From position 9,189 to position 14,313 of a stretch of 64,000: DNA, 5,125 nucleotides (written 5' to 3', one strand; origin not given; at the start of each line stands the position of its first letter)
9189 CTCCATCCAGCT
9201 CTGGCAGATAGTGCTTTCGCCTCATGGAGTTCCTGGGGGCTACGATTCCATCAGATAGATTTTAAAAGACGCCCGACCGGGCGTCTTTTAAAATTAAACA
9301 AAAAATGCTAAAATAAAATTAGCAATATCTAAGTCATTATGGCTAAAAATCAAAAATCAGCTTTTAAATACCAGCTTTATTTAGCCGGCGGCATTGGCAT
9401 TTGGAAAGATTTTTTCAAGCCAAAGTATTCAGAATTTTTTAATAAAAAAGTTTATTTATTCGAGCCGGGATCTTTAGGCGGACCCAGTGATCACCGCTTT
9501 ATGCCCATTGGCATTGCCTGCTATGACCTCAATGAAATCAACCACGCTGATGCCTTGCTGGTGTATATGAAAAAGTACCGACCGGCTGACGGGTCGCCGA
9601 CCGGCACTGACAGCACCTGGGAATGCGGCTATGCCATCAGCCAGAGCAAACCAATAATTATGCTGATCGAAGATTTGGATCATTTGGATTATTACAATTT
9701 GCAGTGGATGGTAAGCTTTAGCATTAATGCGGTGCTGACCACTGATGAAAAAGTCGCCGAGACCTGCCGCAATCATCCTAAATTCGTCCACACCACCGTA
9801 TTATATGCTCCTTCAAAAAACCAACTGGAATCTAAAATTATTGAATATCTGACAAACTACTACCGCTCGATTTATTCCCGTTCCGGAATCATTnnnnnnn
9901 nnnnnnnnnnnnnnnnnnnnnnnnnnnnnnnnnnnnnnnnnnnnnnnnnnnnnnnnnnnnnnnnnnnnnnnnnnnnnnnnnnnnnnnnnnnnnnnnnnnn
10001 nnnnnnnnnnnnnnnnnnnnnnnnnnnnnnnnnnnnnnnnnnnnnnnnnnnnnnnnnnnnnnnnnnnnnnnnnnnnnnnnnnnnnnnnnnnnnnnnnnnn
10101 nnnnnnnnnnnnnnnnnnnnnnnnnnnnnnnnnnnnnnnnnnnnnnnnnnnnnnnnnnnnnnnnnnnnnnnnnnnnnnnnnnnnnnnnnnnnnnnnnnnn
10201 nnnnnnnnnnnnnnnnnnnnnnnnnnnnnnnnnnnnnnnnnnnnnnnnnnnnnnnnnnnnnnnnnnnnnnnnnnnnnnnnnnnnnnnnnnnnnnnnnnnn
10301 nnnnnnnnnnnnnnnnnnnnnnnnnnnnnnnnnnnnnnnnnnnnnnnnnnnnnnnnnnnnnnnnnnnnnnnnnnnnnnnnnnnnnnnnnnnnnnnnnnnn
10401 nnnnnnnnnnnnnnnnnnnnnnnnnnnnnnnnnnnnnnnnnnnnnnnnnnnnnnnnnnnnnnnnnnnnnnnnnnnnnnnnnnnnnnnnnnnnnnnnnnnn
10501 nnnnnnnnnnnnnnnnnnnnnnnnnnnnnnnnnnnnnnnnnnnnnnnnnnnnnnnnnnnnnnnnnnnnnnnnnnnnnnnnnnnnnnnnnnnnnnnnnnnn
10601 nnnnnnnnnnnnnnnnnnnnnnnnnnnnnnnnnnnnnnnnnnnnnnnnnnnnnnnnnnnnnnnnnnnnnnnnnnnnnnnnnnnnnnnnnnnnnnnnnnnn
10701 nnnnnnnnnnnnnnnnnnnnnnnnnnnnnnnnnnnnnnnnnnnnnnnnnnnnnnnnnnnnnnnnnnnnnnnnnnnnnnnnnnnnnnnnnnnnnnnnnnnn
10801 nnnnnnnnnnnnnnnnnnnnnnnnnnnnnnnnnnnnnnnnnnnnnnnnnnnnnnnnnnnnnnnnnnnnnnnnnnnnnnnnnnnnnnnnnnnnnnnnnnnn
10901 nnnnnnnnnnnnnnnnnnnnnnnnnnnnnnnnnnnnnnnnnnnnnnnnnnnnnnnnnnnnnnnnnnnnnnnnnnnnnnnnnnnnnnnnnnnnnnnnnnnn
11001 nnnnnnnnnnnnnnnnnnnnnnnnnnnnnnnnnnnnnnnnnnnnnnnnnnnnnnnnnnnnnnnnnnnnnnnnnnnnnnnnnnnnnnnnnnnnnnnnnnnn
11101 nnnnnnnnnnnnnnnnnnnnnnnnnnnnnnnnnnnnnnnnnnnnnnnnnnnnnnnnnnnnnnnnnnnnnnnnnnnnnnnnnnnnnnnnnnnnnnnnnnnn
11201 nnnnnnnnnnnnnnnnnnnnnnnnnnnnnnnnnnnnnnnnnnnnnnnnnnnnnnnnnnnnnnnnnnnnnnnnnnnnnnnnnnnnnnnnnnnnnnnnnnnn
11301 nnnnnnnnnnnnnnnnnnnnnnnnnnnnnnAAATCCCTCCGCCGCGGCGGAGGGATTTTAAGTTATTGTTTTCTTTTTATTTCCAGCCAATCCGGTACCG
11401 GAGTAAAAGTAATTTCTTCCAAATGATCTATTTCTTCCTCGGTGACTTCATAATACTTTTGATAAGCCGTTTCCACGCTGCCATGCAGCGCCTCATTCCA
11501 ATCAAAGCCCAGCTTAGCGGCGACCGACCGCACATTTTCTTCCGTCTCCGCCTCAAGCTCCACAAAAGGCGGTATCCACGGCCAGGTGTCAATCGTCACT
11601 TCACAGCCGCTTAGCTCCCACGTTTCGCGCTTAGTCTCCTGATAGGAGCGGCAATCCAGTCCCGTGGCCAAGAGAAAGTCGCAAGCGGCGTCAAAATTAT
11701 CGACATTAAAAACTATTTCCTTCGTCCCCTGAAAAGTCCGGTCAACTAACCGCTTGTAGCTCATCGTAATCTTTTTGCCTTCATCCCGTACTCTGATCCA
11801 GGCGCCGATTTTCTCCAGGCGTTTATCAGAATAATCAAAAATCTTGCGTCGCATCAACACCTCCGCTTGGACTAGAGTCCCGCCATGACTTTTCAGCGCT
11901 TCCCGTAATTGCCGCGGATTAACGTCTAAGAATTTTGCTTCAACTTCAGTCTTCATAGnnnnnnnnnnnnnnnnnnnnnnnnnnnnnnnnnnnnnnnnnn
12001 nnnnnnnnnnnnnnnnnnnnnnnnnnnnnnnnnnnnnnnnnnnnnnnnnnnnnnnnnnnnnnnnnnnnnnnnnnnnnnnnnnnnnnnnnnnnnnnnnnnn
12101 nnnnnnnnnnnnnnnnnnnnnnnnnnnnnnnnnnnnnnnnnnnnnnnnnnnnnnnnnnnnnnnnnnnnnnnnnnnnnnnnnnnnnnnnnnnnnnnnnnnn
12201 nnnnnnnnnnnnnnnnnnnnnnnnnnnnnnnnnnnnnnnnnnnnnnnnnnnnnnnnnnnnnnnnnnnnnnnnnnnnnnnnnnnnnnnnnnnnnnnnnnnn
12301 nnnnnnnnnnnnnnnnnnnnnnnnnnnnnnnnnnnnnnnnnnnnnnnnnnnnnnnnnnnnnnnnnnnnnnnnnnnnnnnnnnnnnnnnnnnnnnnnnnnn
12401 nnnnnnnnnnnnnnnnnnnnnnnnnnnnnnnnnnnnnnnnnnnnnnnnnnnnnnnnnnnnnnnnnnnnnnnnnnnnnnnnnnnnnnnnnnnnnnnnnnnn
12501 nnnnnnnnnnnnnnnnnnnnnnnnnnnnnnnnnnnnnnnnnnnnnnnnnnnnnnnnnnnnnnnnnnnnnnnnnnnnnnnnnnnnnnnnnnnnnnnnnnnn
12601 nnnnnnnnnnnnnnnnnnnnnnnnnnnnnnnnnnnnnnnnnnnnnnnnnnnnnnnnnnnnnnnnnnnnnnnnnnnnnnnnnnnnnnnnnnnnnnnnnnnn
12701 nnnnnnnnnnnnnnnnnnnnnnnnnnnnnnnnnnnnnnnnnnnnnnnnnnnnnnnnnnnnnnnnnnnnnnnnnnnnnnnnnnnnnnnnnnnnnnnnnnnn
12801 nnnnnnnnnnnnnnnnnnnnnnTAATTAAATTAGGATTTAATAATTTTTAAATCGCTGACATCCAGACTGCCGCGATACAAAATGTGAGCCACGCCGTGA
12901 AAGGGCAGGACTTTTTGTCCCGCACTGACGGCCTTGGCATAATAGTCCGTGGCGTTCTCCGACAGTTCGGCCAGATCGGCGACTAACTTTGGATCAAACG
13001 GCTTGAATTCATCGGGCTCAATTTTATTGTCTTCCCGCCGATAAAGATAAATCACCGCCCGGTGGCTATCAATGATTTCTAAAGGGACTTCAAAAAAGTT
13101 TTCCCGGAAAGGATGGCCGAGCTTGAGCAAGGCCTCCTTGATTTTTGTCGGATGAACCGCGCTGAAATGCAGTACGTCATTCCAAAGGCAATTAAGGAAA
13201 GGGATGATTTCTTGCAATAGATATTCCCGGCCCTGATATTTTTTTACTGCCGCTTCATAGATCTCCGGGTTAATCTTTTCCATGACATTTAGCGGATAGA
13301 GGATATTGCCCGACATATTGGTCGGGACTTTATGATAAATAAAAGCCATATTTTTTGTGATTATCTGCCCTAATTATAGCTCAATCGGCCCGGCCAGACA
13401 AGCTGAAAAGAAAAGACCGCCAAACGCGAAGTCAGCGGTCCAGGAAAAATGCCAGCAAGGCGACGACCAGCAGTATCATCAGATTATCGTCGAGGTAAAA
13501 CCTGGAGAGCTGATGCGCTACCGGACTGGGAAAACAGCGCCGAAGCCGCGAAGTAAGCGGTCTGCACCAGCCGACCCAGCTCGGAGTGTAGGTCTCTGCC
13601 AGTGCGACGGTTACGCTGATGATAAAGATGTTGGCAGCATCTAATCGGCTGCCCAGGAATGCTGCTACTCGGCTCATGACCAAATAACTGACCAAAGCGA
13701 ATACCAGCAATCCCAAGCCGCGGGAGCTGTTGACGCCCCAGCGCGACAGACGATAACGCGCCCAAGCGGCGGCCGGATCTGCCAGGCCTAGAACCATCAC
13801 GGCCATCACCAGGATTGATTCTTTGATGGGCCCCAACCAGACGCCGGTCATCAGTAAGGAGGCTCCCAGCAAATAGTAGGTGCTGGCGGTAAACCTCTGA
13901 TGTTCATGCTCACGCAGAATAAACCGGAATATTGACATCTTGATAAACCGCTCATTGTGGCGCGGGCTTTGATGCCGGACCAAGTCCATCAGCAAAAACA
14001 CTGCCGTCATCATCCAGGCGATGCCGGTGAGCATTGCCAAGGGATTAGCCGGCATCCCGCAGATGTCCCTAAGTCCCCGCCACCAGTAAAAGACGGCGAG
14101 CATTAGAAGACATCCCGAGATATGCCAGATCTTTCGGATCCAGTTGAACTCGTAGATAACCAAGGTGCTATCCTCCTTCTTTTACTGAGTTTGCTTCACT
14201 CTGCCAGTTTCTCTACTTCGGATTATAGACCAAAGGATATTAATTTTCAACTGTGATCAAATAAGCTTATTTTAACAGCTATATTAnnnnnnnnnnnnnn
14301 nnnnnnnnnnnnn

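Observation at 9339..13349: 663-aa fusion of a nucleoside-deoxyribosyltransferase/LOG-like domain with a polyprenyl-diphosphate-synthase-like domain, converging on a hypothetical / 5'-nucleotidase / CYTH operon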

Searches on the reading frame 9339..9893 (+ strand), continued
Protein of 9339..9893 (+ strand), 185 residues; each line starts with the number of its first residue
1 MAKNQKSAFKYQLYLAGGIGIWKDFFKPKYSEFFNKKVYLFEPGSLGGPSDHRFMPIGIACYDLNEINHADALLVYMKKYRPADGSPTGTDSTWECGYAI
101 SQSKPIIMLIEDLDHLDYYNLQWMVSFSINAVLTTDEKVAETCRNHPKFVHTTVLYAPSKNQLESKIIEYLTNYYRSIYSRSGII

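Call 67: find_encoding_contigs(protein=P0121, flank=6000, max_places=2)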
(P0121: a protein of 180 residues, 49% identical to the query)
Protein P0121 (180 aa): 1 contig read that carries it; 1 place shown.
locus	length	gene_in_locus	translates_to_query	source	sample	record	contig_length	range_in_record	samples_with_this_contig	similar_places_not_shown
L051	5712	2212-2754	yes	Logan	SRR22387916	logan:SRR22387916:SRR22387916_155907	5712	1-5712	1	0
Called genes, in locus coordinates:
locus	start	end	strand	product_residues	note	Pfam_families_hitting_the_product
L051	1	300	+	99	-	?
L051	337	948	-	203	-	PF08843:AbiEii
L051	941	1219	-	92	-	-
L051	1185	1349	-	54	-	-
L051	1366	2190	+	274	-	PF01040:UbiA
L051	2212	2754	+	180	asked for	PF05014:Nuc_deoxyrib_tr (weak)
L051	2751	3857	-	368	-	-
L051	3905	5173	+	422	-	PF00501:AMP-binding (faint)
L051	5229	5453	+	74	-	-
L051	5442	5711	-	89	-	?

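Call 68: search_protein_families(library=ncbifam, proteins=[P0137], max_evalue=0.00001)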
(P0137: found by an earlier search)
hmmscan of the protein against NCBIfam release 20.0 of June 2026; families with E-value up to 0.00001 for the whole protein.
P0137 (586 aa): 19 families
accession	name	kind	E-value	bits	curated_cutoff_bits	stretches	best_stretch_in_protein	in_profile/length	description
NF002995.0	PRK03759.1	equivalog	4.6e-45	153.5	127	1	7-176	4-174/185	isopentenyl-diphosphate Delta-isomerase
TIGR02150.1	IPP_isom_1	equivalog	4.6e-35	120.8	105.8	1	12-169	1-157/159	isopentenyl-diphosphate delta-isomerase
NF040698.1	IdsA_Meth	equivalog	7.4e-29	101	468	1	237-567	2-321/328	short chain isoprenyl diphosphate synthase IdsA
NF041003.1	GGPP_syn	equivalog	3.1e-26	92.2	500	1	240-567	4-316/326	geranylgeranyl diphosphate synthase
NF041169.1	f2_encap_cargo4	exception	5.8e-25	88.2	450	1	307-570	72-330/334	family 2 encapsulin nanocompartment cargo protein polyprenyl transferase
TIGR02748.1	GerC3_HepT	equivalog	7.9e-21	74.5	456.55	1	275-567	39-312/319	heptaprenyl diphosphate synthase component II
NF008140.0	PRK10888.1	equivalog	1.6e-19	70.4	412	1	278-568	43-317/323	octaprenyl diphosphate synthase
NF045485.1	FPPsyn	subfamily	9.6e-16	57.8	275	1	249-516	8-273/288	farnesyl diphosphate synthase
NF041653.1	Nud_hyd_Meth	equivalog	2.6e-14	53.3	300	1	14-174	4-160/170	Nudix hydrolase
NF045628.1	HxpDPsynlarge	equivalog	2.6e-14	52.9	500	1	297-566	48-303/311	hexaprenyl-diphosphate synthase large subunit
TIGR02749.1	prenyl_cyano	equivalog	1.3e-13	50.7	383.2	1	314-566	76-314/322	solanesyl diphosphate synthase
NF045549.1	GGPPsyn_IdsB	equivalog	4.3e-12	45.7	475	1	307-534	87-308/346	geranylgeranyl diphosphate synthase IdsB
NF042417.1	NPPPS_Mycobact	equivalog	6.1e-11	41.9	600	1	311-566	83-327/335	nonaprenyl/(2E,6E)-farnesyl/geranylgeranyl diphosphat synthase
NF040789.2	gerfarn_diphsyn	equivalog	6.5e-11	42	560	1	303-566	81-337/345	geranylfarnesyl diphosphate synthase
NF007877.0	PRK10581.1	equivalog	3.6e-10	39.5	321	1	307-539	67-294/299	(2E,6E)-farnesyl diphosphate synthase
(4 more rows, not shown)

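Call 78: predict_structure(alignment_id=A3)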
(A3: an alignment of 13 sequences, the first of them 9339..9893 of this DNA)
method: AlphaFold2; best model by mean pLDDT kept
length: 185 residues; sequences in the alignment: 13
mean_pLDDT: 86.8   pTM: 0.85
mean pLDDT of the five models: 86.8, 85.6, 84.4, 82.1, 81.7
residues with pLDDT >= 90: 102; 70-90: 67; 50-70: 10; < 50: 6
segments of 3 or more residues with pLDDT < 50: 1-6
pLDDT, mean of each block of 10 residues (from residue 1): 53 90 91 95 82 83 94 90 72 87 95 90 76 98 92 96 97 91 66
secondary structure, 60 per line:
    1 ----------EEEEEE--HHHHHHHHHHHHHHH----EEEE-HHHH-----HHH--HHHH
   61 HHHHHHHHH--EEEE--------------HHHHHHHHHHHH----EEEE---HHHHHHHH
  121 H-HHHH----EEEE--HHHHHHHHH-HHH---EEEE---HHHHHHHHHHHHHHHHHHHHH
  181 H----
elements in order: E11-16 H19-33 E38-41 H43-46 H57-69 E72-75 H90-101 E106-109 H113-121 H123-126 E131-134 H137-145 E153-156 H160-181

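Call 80: fold_search(model_id=the predicted structure, library=pdb)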
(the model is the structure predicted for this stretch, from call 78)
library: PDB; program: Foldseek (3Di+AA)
matches with E <= 10: 1446; with E <= 0.001: 0
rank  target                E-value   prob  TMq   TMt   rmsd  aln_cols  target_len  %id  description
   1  2a0k_A                2.1e-03  1.00  0.41  0.47   3.4       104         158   14  Crystal structure of Nucleoside 2-deoxyribosyltransferase from Trypanosoma brucei at 1.8 A resolution (released 2005-07-26)
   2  7o62_A                3.4e-03  1.00  0.45  0.59   7.0       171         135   17  Crystal structure of a 2`-deoxyribosyltransferase from the psychrophilic bacterium Desulfotalea psychrophila. (released 2021-10-20)
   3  7o62_D                4.1e-03  1.00  0.40  0.56   7.0       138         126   17  Crystal structure of a 2`-deoxyribosyltransferase from the psychrophilic bacterium Desulfotalea psychrophila. (released 2021-10-20)
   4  7o62_C                4.9e-03  1.00  0.38  0.52   7.6       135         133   18  Crystal structure of a 2`-deoxyribosyltransferase from the psychrophilic bacterium Desulfotalea psychrophila. (released 2021-10-20)
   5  1s2l_C                5.3e-03  1.00  0.46  0.55   4.6       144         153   14  Purine 2'deoxyribosyltransferase native structure (released 2004-03-30)
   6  8rpt_A                6.8e-03  0.99  0.41  0.54   7.5       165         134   13  Crystal structure of human DNPH1 mutant- D80A (released 2024-11-20)
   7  9lql_B                8.8e-03  0.96  0.33  0.10   5.8       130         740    8  Structure of STG-hydrolyzing beta-glucosidase 1 (PSTG1) complexed with heptyl 1-thio-beta-D-glucopyranoside (released 2026-02-04)
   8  8xru_C                9.4e-03  0.97  0.35  0.35   5.0       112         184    7  The crystal structure of a GH3 enzyme CcBgl3B with glycerol (released 2024-04-10)
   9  9lql_A                1.2e-02  0.95  0.34  0.10   5.8       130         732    8  Structure of STG-hydrolyzing beta-glucosidase 1 (PSTG1) complexed with heptyl 1-thio-beta-D-glucopyranoside (released 2026-02-04)
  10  4jem_A                1.4e-02  0.98  0.48  0.55   5.5       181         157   16  Crystal structure of MilB complexed with cytidine 5'-monophosphate (released 2013-09-11)
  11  7bt6_b                1.5e-02  0.75  0.39  0.18   8.7       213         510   13  Cryo-EM structure of pre-60S ribosome from Saccharomyces cerevisiae rpl4delta63-87 strain at 3.12 Angstroms resolution (released 2020-10-28)
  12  9lql_D                1.7e-02  0.93  0.33  0.10   5.7       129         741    8  Structure of STG-hydrolyzing beta-glucosidase 1 (PSTG1) complexed with heptyl 1-thio-beta-D-glucopyranoside (released 2026-02-04)
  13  4ohb                  1.9e-02  0.97  0.48  0.54   5.7       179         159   15  Crystal structure of MilB E103A in complex with 5-hydroxymethylcytidine 5'-monophosphate (hmCMP) from Streptomyces rimof (released 2014-06-25)
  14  5wab_B                1.9e-02  0.91  0.33  0.11   7.9       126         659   10  Crystal Structure of Bifidobacterium adolescentis GH3 beta-glucosidase (released 2018-04-04)
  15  9lql_C                2.8e-02  0.93  0.35  0.11   5.2       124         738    8  Structure of STG-hydrolyzing beta-glucosidase 1 (PSTG1) complexed with heptyl 1-thio-beta-D-glucopyranoside (released 2026-02-04)
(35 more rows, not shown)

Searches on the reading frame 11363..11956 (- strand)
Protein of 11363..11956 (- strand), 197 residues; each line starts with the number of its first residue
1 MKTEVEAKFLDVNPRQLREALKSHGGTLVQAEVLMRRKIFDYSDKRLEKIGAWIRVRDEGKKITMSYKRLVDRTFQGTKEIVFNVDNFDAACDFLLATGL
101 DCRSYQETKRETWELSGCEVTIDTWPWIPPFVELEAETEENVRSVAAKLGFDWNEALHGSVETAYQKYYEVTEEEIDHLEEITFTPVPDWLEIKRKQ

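Call 3: search_protein_families(library=pfam, proteins=[window:11363-11956:-], max_evalue=1)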
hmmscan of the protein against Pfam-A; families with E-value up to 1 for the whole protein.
window:11363-11956:- (197 aa): 2 families
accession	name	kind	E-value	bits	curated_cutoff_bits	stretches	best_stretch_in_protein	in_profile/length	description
PF01928.26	CYTH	-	7.9e-11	42.5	23.2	1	3-169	2-179/179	CYTH domain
PF11512.13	Atu4866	-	0.067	14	25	1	158-186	29-57/75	Agrobacterium tumefaciens protein Atu4866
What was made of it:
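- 11363..11956 (-): CYTH-domain protein (197 aa), last gene of the convergent operon. A neighbour, not a conserved partner. PF01928 E=7.9e-11 (call 3).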

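Call 4: search_protein_families(library=ncbifam, proteins=[window:11363-11956:-], max_evalue=1)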
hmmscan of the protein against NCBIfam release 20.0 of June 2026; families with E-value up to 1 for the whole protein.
window:11363-11956:- (197 aa): 3 families
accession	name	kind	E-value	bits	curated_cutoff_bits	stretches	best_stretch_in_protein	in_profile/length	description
TIGR00318.1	cyaB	equivalog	3.5e-08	33.5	57.95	1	3-141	4-140/174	class IV adenylate cyclase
NF008259.0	PRK11029.1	equivalog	0.1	11.6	427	1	21-82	105-166/334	protease modulator HflC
TIGR01558.1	sm_term_P27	equivalog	0.12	12.3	45.6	1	78-152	35-92/116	phage terminase small subunit P27 family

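Call 55: search_protein_families(library=padloc, proteins=[window:11363-11956:-], max_evalue=0.01)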
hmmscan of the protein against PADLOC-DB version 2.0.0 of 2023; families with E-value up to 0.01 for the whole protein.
window:11363-11956:- (197 aa): 0 families

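Call 76: search_solved_structures(query=window:11363-11956:-, max_evalue=0.01)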
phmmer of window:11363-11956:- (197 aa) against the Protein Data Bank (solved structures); distinct sequences matched with E-value up to 0.01: 1.
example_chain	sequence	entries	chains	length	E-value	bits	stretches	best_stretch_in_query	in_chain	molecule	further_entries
1yem_A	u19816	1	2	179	0.0046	19.7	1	59-139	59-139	Conserved hypothetical protein Pfu-838710-001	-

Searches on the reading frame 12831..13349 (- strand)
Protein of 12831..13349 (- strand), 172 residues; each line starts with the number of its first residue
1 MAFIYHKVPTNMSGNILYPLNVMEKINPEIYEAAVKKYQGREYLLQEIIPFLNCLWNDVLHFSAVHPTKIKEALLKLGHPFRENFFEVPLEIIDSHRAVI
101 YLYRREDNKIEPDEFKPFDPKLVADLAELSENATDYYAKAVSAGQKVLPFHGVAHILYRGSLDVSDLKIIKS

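Call 3: search_protein_families(library=pfam, proteins=[window:12831-13349:-], max_evalue=1)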
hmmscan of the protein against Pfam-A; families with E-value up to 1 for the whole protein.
window:12831-13349:- (172 aa): 0 families

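Call 4: search_protein_families(library=ncbifam, proteins=[window:12831-13349:-], max_evalue=1)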
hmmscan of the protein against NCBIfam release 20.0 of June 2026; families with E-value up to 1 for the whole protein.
window:12831-13349:- (172 aa): 0 families

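Call 55: search_protein_families(library=padloc, proteins=[window:12831-13349:-], max_evalue=0.01)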
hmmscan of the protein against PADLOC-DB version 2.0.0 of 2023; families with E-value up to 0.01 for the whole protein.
window:12831-13349:- (172 aa): 0 families

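Call 75: search_solved_structures(query=window:12831-13349:-, max_evalue=10)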
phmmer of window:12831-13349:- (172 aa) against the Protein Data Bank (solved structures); distinct sequences matched with E-value up to 10: 4.
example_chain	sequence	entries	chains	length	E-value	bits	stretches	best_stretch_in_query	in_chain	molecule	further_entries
9lul_b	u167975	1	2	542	0.91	12.4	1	54-107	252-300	DET1 homolog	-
9ltj_A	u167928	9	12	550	0.92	12.4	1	54-107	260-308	DET1 homolog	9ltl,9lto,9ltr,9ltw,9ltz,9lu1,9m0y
9dhd_B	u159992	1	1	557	0.95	12.3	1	54-107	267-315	DET1 homolog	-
9bjz_B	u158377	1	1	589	1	12.2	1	54-107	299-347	DET1 homolog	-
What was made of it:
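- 12831..13349 (-): 172-aa hypothetical protein, first gene of the convergent operon. No hit in Pfam, NCBIfam, PADLOC or PDB (calls 3, 4, 55, 75).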

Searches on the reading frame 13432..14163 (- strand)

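Call 3: search_protein_families(library=pfam, proteins=[window:13432-14163:-], max_evalue=1)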
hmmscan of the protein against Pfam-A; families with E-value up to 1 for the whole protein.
window:13432-14163:- (243 aa): 1 family
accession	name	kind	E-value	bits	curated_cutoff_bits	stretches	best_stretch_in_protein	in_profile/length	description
PF19540.4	DUF6064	-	0.02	15.3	27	1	13-83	40-113/210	Family of unknown function (DUF6064)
